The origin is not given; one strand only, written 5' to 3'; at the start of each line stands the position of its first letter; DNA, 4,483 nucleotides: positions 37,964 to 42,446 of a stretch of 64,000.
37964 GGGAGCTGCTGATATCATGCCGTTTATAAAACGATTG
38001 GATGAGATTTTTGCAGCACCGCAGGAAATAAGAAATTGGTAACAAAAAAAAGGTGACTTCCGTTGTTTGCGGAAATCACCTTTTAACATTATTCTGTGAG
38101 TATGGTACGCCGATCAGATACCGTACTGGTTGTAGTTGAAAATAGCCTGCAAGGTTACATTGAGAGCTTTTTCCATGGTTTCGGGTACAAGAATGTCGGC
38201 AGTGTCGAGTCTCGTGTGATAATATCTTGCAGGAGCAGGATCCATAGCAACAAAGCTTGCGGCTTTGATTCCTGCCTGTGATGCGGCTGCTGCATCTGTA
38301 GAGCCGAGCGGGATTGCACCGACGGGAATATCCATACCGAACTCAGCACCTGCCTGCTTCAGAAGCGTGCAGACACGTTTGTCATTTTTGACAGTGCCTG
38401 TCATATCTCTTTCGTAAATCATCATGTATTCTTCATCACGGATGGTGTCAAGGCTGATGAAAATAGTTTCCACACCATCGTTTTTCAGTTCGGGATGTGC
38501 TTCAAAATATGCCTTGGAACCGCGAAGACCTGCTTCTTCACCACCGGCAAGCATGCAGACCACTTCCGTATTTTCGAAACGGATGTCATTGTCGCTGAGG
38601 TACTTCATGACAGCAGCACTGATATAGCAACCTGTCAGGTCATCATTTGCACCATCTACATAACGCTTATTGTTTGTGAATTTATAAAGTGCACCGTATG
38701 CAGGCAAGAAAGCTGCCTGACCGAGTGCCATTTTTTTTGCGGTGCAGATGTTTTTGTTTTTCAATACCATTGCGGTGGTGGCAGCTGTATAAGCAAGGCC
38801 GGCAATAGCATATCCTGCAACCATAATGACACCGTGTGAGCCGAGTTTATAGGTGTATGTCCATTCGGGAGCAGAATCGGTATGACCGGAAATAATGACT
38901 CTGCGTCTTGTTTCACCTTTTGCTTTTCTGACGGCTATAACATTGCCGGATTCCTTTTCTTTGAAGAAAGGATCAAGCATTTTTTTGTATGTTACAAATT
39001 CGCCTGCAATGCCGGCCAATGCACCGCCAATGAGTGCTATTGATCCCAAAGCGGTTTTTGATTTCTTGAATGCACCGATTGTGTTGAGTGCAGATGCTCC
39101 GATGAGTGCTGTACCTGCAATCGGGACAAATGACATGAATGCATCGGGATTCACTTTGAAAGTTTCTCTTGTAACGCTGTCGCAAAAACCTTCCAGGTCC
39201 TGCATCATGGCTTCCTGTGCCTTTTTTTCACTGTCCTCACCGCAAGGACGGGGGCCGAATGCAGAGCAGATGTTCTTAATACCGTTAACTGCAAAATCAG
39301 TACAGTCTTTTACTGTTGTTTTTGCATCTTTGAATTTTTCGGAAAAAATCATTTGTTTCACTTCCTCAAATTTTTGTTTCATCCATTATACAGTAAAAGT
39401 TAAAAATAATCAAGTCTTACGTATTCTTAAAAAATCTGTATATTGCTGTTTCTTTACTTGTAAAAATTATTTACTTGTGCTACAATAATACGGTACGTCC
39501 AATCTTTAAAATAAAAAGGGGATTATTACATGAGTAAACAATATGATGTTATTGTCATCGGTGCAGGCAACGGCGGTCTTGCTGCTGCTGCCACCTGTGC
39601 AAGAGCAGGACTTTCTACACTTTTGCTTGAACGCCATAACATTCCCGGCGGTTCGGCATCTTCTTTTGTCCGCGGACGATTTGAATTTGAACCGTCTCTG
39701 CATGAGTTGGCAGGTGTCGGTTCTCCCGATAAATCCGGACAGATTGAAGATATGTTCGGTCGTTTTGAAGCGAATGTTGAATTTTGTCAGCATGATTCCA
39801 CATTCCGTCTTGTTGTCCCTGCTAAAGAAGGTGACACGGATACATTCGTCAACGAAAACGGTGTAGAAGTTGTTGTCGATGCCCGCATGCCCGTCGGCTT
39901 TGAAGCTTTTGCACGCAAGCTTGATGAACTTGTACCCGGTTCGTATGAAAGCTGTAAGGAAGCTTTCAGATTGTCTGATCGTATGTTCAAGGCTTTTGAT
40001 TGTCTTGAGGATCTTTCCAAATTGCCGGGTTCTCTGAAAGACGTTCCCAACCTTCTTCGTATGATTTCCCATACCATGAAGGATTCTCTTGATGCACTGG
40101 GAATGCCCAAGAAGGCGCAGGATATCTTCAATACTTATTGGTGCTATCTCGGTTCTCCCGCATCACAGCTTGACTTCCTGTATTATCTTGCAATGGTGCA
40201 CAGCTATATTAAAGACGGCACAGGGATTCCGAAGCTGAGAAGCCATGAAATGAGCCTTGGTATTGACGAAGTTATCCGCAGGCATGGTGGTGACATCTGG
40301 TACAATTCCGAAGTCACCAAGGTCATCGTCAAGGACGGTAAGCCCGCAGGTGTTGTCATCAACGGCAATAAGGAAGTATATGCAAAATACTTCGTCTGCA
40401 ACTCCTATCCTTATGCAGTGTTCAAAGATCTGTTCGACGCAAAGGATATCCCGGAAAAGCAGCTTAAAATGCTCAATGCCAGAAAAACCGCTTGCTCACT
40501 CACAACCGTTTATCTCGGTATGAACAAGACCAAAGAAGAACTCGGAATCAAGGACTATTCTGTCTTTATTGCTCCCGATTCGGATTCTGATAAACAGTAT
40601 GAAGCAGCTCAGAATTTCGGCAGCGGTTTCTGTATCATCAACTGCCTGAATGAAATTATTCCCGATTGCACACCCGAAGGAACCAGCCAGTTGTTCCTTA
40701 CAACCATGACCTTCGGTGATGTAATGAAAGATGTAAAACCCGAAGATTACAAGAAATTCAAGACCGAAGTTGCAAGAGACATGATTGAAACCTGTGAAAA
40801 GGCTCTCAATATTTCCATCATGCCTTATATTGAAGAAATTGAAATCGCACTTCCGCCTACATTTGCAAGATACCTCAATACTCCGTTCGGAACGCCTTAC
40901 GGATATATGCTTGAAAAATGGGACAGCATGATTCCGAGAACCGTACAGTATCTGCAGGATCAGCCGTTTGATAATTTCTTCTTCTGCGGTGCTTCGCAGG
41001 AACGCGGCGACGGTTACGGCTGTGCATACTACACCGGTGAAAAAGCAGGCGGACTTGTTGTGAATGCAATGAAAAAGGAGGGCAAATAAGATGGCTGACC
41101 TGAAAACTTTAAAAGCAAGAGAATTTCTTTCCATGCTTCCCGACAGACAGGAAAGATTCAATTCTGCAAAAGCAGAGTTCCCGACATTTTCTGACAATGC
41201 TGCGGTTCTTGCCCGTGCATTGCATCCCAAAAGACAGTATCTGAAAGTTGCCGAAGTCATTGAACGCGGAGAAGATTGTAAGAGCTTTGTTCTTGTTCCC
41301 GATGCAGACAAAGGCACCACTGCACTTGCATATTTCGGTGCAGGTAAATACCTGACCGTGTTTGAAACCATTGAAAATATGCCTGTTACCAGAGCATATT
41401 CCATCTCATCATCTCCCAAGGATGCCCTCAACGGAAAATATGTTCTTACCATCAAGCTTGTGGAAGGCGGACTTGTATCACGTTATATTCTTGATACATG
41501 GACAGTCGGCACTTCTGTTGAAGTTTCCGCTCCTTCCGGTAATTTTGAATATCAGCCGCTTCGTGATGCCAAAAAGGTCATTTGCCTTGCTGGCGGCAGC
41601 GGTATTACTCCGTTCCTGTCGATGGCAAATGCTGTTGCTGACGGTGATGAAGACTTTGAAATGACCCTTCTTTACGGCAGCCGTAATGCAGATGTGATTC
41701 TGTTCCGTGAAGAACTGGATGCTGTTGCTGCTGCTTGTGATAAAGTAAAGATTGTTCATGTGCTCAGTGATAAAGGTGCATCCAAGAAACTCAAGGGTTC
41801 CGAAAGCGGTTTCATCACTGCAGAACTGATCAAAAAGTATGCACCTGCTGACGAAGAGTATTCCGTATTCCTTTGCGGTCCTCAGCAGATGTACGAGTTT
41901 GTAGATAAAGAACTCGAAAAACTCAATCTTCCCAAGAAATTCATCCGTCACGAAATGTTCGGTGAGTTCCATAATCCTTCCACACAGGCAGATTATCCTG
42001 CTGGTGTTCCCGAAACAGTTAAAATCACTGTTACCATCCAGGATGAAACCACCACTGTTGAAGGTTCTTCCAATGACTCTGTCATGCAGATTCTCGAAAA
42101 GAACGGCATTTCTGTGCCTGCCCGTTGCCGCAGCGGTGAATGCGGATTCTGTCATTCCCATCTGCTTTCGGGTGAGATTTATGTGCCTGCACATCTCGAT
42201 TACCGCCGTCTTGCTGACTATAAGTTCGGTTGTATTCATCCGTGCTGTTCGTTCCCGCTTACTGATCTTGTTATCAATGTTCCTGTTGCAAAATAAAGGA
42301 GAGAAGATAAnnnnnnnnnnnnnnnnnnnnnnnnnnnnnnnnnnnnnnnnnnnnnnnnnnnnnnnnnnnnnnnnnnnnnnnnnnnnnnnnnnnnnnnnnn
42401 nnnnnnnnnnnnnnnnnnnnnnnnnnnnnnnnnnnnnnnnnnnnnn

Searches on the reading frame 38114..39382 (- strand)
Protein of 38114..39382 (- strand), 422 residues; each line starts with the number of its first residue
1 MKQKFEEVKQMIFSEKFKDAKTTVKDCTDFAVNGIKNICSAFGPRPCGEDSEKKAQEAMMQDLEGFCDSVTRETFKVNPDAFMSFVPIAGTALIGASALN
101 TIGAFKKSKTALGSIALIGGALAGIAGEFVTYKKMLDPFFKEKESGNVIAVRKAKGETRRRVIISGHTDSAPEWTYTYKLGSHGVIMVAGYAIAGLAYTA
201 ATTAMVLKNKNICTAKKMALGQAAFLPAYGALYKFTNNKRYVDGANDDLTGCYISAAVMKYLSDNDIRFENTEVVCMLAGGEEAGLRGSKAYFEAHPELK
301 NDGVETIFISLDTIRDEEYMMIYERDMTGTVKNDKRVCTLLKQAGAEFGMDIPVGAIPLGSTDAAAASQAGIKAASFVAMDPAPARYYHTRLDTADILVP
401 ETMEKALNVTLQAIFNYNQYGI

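Call 9: search_protein_families(library=pfam, proteins=[window:38114-39382:-], max_evalue=0.00001)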
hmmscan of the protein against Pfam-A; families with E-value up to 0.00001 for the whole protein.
window:38114-39382:- (422 aa): 2 families
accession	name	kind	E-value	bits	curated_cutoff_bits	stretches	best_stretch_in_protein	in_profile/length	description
PF04389.22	Peptidase_M28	-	8e-21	75.1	21.3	1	242-412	27-191/193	Peptidase family M28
PF05343.19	Peptidase_M42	-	1.3e-08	34.8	23.2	1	233-396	120-282/292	M42 glutamyl aminopeptidase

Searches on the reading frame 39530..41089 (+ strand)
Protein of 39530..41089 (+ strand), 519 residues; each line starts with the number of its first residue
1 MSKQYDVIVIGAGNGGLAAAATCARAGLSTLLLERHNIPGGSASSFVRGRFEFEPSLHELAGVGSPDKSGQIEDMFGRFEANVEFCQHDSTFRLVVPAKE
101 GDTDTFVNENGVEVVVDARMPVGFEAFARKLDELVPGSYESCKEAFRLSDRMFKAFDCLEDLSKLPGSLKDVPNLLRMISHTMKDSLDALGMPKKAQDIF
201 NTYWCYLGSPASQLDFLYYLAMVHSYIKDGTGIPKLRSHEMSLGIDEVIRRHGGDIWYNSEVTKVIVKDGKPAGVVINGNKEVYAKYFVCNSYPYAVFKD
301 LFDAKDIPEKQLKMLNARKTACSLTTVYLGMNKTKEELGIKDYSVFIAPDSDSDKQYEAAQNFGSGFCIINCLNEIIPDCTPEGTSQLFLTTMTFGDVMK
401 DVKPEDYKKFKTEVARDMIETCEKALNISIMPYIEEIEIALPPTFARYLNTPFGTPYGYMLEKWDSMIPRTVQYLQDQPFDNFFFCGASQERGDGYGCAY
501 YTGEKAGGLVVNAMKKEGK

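Call 9: search_protein_families(library=pfam, proteins=[window:39530-41089:+], max_evalue=0.00001)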
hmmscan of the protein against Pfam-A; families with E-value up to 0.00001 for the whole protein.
window:39530-41089:+ (519 aa): 5 families
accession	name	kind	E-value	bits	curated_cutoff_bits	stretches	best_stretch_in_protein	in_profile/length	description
PF12831.13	FAD_oxidored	-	2e-13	50.8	27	1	6-51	1-46/416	FAD dependent oxidoreductase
PF13450.12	NAD_binding_8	-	9.2e-11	42.3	21.9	1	9-77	1-66/68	NAD(P)-binding Rossmann-like domain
PF01266.30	DAO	-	7.5e-09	36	27.9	1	6-45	1-40/353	FAD dependent oxidoreductase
PF00890.30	FAD_binding_2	-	3.1e-08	33.7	20.4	1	6-41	1-36/414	FAD binding domain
PF01134.28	GIDA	-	9.4e-07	28.6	22.1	0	6-36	1-30/391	Glucose inhibited division protein A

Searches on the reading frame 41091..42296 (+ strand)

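Call 9: search_protein_families(library=pfam, proteins=[window:41091-42296:+], max_evalue=0.00001)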
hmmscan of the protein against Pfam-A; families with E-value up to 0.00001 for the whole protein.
window:41091-42296:+ (401 aa): 3 families
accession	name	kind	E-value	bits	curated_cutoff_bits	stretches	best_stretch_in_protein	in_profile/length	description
PF00175.26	NAD_binding_1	-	6.2e-21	75.5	22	1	166-272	2-108/109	Oxidoreductase NAD-binding domain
PF00970.30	FAD_binding_6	-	8.4e-12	45.7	21.1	1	60-154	11-99/99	Oxidoreductase FAD-binding domain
PF00111.32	Fer2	-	2e-10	40.9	21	1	314-389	1-76/77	2Fe-2S iron-sulfur cluster binding domain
